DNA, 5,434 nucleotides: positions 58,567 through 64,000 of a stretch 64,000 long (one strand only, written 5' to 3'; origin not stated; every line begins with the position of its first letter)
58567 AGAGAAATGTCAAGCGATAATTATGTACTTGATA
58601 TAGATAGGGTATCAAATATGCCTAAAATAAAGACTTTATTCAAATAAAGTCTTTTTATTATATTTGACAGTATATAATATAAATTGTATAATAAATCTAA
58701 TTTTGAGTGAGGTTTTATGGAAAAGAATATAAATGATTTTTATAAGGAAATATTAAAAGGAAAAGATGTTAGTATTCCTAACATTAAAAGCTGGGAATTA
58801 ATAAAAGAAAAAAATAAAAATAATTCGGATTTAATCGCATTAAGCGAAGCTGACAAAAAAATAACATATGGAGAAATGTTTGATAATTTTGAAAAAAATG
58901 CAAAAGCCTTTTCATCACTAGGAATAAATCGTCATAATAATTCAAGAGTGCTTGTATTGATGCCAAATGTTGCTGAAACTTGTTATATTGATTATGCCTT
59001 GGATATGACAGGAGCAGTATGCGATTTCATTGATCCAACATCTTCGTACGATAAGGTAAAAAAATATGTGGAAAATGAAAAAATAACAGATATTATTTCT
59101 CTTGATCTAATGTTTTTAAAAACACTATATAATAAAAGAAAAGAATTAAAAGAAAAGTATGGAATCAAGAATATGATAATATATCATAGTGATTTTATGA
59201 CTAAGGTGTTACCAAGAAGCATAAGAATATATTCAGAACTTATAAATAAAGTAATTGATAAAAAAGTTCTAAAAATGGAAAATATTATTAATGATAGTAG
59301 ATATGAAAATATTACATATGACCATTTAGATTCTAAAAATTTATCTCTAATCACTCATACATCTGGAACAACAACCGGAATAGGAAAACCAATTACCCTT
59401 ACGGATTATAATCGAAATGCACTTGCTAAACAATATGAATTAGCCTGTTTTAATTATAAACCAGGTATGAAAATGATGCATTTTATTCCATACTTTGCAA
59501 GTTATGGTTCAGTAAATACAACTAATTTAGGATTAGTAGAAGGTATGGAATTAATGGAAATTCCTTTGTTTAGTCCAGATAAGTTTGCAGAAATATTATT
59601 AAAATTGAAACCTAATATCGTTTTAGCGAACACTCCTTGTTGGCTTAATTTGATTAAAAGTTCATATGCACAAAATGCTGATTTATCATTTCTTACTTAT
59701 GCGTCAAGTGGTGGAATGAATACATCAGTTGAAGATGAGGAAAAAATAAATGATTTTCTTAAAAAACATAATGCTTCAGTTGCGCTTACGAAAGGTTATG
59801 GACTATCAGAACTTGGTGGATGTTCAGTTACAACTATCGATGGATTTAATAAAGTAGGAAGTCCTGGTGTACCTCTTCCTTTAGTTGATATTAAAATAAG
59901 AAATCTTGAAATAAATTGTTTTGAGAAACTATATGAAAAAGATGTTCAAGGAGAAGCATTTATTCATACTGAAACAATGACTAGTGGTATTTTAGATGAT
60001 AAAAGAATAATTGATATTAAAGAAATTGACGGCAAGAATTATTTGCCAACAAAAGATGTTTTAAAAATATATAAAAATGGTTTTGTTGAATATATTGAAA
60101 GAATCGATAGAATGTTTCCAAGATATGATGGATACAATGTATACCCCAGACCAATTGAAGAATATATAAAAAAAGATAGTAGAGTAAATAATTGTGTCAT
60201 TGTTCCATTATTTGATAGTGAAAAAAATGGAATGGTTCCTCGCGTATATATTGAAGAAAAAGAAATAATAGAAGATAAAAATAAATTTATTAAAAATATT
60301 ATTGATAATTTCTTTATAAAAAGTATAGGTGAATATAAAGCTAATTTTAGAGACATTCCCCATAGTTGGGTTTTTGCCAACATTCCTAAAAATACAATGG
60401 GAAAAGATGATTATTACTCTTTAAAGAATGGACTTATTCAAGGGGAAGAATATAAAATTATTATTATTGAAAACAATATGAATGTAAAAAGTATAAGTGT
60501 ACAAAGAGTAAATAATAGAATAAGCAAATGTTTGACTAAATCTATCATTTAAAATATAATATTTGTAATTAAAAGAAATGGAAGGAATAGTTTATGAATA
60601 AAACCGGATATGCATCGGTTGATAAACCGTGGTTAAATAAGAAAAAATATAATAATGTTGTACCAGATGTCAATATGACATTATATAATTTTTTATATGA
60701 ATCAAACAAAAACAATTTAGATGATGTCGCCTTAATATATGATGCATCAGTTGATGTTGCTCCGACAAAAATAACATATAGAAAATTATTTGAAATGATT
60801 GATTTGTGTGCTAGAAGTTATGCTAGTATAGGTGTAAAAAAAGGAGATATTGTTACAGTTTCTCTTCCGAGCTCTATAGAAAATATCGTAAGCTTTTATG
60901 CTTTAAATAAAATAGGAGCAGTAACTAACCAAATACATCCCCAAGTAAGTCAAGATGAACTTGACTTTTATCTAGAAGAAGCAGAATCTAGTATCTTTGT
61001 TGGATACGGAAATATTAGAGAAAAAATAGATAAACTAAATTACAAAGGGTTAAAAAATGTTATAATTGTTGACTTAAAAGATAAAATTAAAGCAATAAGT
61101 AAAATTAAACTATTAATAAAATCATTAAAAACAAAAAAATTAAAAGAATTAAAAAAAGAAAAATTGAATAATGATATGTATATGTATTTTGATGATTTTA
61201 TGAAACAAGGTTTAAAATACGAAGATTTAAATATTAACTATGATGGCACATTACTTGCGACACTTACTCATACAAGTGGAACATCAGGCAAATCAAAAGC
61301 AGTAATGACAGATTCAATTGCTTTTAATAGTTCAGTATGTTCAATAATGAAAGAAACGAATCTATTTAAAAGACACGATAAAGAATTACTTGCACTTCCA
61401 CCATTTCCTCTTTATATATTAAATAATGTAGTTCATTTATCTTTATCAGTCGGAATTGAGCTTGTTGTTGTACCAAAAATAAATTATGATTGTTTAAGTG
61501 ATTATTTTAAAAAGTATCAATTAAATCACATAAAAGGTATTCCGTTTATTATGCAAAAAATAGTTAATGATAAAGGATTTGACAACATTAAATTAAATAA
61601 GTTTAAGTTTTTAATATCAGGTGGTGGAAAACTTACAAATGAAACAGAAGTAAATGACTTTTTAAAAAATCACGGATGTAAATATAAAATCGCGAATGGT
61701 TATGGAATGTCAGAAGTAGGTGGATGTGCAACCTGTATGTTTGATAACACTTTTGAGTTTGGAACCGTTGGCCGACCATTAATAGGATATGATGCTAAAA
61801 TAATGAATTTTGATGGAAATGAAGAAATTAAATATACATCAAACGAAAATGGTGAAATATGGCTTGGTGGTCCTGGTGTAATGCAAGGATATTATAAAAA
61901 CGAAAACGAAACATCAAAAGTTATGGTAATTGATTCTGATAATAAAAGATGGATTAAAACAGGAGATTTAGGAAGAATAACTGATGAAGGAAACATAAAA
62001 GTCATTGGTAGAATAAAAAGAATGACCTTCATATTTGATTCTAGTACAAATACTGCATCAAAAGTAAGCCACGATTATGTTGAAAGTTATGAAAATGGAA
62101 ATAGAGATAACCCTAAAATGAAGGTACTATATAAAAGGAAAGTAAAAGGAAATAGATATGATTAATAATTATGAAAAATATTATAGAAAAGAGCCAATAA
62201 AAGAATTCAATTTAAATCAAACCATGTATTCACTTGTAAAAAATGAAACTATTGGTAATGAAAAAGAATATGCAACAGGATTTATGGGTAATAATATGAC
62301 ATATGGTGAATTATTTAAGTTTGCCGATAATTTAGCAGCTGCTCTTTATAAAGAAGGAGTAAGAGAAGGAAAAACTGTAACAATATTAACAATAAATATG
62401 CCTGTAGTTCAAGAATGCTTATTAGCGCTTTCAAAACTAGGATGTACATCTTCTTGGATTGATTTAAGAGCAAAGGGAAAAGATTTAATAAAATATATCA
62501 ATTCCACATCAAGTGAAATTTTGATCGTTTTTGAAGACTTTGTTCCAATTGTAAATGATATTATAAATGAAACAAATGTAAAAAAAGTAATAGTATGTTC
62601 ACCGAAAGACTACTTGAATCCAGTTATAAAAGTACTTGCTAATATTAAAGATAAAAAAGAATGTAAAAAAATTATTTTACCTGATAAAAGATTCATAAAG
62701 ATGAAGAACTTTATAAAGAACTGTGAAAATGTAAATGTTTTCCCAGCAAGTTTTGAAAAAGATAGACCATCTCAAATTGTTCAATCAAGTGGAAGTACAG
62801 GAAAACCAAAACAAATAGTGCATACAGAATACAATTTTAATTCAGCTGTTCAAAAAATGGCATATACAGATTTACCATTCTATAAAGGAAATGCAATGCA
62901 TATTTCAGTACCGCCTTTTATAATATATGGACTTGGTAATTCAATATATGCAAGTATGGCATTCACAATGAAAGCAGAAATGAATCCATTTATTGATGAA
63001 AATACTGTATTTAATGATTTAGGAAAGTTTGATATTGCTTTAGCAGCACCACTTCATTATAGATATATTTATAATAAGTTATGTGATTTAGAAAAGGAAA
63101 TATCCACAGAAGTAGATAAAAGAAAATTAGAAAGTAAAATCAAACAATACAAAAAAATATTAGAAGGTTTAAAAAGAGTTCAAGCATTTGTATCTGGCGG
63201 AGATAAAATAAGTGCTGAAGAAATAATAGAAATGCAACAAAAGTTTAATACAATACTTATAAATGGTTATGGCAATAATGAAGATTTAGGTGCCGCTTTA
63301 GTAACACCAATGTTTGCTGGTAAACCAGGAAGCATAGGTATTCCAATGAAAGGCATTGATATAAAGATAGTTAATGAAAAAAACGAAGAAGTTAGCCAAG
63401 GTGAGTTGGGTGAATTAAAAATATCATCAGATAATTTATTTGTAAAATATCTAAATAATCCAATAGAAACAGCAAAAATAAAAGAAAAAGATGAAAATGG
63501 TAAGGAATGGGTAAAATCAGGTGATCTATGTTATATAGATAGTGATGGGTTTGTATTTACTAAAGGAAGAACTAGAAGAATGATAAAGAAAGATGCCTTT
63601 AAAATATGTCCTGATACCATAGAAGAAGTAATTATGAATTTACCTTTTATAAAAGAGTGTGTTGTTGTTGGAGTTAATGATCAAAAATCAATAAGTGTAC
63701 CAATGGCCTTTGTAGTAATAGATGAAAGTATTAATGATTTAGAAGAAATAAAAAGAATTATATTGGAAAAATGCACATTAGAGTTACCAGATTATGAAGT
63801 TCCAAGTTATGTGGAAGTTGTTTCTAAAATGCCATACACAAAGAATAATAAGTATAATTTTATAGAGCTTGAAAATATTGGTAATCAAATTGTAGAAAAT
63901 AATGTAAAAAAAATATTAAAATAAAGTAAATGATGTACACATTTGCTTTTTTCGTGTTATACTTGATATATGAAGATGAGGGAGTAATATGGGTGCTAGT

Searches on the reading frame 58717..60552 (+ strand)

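Call 48: search_protein_families(library=pfam, proteins=[window:58717-60552:+], max_evalue=0.00001)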
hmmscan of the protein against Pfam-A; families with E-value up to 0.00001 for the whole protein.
window:58717-60552:+ (611 aa): 1 family
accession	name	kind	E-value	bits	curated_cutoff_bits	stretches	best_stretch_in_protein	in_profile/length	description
PF00501.34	AMP-binding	-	3.6e-33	115.3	29.9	1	31-425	3-383/384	AMP-binding enzyme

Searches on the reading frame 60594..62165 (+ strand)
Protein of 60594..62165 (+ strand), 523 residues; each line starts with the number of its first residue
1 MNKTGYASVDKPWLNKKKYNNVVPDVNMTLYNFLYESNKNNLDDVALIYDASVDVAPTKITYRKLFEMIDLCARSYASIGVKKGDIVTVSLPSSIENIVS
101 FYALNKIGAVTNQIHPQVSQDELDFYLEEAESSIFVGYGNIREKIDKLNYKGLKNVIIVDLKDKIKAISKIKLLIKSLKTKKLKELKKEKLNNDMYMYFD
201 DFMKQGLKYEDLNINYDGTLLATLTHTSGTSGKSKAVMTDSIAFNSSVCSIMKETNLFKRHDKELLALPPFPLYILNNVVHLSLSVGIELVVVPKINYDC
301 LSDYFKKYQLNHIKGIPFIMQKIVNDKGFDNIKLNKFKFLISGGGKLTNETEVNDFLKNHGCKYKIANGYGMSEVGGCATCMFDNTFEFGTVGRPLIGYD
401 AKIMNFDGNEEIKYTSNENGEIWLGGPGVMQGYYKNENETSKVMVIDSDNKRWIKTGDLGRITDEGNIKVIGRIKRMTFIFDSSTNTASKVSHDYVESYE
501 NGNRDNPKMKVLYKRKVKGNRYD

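Call 48: search_protein_families(library=pfam, proteins=[window:60594-62165:+], max_evalue=0.00001)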
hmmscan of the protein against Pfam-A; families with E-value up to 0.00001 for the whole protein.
window:60594-62165:+ (523 aa): 1 family
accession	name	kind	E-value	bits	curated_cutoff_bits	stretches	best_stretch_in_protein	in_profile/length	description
PF00501.34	AMP-binding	-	1.3e-54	186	29.9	1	37-434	4-384/384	AMP-binding enzyme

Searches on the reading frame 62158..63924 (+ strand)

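Call 48: search_protein_families(library=pfam, proteins=[window:62158-63924:+], max_evalue=0.00001)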
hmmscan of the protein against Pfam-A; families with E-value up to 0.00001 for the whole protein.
window:62158-63924:+ (588 aa): 2 families
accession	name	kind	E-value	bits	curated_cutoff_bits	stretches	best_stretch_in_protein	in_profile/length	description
PF00501.34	AMP-binding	-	3.5e-41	141.7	29.9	1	43-432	18-384/384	AMP-binding enzyme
PF13193.12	AMP-binding_C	-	2e-15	57.9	24.5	1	488-565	2-76/76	AMP-binding enzyme C-terminal domain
